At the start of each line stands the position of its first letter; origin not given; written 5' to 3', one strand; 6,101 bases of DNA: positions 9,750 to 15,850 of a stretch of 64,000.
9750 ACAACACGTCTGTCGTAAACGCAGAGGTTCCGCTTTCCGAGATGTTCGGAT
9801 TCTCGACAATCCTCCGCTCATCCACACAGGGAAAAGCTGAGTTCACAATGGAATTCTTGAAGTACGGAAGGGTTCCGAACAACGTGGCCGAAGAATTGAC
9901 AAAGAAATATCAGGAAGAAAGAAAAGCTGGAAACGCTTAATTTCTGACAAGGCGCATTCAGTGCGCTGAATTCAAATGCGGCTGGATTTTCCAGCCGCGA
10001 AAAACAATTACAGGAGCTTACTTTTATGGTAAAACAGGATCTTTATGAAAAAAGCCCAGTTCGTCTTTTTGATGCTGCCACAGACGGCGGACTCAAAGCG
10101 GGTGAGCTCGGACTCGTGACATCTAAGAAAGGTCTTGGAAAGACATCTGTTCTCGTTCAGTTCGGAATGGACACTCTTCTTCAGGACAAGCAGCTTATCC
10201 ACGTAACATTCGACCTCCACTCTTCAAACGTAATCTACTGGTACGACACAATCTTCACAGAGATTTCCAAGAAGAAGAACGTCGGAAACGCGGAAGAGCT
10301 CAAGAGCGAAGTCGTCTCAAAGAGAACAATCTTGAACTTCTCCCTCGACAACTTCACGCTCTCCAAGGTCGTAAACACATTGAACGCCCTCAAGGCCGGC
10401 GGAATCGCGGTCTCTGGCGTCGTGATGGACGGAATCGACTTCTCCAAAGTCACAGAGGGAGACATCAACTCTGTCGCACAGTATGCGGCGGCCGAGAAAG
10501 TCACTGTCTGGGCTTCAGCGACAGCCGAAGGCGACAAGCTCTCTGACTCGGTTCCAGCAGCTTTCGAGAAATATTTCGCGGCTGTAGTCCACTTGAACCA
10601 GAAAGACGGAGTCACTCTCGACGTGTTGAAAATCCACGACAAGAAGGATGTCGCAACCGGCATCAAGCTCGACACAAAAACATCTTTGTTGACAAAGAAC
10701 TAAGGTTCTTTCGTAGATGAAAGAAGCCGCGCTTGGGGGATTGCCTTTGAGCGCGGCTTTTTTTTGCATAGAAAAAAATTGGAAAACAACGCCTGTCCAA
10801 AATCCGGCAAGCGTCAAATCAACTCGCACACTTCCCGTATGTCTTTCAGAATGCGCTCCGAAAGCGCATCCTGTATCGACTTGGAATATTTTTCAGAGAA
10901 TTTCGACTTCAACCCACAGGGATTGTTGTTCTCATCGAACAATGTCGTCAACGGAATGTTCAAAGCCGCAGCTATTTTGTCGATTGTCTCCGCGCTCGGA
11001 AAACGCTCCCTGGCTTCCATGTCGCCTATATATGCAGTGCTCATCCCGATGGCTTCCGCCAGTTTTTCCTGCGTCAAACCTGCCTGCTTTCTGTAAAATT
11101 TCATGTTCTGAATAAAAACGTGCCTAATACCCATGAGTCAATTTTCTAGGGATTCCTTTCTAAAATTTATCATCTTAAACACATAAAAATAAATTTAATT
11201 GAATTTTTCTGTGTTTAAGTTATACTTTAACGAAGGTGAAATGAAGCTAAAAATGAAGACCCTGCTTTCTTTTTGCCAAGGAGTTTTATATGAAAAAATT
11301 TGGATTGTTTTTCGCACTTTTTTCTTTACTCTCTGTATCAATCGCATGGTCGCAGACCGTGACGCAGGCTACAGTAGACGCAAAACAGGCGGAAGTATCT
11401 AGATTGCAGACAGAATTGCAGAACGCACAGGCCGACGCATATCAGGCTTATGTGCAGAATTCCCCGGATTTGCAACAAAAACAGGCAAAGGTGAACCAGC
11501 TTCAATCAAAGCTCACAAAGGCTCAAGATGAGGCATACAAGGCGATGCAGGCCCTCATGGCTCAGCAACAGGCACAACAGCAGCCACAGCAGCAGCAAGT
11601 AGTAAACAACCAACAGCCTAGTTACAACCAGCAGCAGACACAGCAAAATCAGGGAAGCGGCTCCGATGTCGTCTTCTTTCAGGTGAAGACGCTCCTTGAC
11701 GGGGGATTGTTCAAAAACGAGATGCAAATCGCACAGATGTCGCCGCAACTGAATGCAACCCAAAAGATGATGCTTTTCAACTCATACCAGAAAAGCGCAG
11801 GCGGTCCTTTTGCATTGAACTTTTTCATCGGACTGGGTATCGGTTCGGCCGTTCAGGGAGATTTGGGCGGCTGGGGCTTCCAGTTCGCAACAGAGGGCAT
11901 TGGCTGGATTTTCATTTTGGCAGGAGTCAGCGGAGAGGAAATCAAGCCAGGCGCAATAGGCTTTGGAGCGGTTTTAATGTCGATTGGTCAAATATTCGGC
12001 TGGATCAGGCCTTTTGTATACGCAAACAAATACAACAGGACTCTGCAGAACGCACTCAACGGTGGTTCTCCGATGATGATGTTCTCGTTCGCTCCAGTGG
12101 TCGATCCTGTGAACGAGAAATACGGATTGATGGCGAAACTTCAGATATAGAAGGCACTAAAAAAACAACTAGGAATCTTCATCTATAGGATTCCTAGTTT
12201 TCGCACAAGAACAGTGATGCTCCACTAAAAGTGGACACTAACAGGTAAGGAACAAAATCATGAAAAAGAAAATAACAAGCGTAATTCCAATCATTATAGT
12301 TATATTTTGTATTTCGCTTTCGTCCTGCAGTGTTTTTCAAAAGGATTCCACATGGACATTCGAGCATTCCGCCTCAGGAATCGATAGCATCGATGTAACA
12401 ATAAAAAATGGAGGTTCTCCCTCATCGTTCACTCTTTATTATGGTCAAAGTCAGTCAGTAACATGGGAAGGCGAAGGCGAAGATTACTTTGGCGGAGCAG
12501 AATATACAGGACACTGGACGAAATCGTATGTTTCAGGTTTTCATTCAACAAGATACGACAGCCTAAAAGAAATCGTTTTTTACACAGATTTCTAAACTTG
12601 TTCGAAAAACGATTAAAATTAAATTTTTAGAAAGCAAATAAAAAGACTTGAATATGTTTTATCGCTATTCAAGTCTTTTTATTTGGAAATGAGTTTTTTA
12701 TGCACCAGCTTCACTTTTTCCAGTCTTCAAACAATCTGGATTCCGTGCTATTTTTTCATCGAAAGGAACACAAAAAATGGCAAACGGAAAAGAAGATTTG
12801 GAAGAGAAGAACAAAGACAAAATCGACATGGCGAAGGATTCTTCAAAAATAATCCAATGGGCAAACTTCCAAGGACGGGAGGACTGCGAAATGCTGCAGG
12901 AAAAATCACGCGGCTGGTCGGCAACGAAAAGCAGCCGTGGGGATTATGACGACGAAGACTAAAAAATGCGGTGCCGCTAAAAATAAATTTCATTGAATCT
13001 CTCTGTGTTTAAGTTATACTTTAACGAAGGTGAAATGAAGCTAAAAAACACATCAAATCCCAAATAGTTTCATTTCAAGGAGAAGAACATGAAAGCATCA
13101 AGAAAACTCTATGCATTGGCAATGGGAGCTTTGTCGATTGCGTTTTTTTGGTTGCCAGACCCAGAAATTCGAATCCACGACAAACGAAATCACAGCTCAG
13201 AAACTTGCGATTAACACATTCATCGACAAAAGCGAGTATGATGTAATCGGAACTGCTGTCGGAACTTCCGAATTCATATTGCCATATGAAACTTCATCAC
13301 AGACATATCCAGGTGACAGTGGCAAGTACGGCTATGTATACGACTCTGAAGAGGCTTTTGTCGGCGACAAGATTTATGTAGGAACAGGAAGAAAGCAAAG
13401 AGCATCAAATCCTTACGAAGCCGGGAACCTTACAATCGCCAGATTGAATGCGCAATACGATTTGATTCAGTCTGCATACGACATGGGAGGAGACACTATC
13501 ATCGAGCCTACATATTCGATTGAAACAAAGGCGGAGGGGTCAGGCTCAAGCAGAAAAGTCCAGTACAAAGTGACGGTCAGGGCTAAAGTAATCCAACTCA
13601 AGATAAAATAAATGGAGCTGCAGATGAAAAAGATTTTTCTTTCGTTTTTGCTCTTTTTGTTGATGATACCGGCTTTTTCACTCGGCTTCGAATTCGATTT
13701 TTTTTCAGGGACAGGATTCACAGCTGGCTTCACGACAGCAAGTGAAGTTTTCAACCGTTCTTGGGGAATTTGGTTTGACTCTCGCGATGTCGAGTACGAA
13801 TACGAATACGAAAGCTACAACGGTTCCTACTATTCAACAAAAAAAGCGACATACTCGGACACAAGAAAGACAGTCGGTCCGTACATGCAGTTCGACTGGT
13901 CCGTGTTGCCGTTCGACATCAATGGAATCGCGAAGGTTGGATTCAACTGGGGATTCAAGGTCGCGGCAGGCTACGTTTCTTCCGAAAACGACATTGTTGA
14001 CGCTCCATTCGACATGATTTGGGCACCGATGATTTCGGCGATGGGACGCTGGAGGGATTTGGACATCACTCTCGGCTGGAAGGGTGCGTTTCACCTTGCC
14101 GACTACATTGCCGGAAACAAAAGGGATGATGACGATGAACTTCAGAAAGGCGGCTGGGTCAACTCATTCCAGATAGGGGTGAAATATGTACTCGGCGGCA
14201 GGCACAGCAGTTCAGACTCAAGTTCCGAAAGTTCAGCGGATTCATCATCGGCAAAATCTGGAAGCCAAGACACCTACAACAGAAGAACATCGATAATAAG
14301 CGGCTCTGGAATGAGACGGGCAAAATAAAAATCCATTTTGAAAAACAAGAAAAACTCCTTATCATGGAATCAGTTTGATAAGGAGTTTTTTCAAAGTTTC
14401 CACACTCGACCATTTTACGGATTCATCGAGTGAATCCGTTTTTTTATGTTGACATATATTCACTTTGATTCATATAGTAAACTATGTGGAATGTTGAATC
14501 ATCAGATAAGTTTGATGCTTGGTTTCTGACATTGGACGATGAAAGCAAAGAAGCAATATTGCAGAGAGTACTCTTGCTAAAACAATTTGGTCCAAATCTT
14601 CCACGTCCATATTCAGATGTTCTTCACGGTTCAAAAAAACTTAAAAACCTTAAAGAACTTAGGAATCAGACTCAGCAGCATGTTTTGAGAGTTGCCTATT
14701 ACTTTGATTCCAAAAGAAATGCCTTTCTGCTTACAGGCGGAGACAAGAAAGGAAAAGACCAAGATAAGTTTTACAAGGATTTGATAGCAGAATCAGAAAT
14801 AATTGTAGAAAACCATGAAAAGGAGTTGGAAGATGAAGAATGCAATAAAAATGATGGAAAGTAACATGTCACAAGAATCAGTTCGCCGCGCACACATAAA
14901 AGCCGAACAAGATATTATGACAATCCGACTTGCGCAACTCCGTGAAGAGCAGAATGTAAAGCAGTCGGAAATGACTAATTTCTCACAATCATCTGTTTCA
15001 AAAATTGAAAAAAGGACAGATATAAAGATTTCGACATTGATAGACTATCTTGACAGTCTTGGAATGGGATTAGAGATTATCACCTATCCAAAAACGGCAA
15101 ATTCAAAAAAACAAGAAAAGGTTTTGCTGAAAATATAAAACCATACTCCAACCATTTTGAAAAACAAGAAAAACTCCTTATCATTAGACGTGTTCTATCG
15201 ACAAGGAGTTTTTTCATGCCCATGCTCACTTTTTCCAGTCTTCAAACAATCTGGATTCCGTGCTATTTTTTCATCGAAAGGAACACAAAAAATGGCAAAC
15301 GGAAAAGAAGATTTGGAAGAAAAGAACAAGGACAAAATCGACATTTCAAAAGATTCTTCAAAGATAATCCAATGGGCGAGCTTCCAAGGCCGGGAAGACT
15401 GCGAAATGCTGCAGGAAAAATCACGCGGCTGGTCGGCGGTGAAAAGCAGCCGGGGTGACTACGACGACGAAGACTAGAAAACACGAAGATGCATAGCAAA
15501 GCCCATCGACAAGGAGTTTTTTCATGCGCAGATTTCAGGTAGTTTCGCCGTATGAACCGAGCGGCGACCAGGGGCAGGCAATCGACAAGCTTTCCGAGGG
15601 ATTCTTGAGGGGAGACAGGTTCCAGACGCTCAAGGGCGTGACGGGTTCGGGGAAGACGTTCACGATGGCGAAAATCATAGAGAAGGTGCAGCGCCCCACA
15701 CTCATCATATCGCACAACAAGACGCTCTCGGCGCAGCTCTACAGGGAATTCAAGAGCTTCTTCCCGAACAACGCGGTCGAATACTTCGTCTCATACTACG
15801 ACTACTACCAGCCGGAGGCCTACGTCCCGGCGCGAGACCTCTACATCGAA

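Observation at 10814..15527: Cassette-like accessory array stacked against uvrB, built from reused parts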

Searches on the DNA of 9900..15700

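Call 13: search_rna_families(source=window, start=9900, end=15700, threshold=evalue, max_evalue=1)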
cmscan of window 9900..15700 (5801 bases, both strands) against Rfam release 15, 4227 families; matches with E-value up to 1: 4.
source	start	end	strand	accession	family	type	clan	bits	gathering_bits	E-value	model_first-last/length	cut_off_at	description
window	14342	14425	-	RF02371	PyrG_leader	Cis-reg; leader;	-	28.7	65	0.92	1-78/78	no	PyrG leader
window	14346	14395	-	RF04347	Plastid-ccsA-ndhD-2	Cis-reg;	-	25.7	51.5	0.09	1-53/53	no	Plastid-ccsA-ndhD-2 3UTR RNA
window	12638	12682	-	RF00455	mir-15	Gene; miRNA;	CL00085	23.8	57.3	0.019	21-68/88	no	mir-15 microRNA precursor family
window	12642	12854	-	RF02590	Spy1186876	Gene; sRNA;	-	22.3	208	0.1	1-243/243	no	S. pyogenes small RNA 1186876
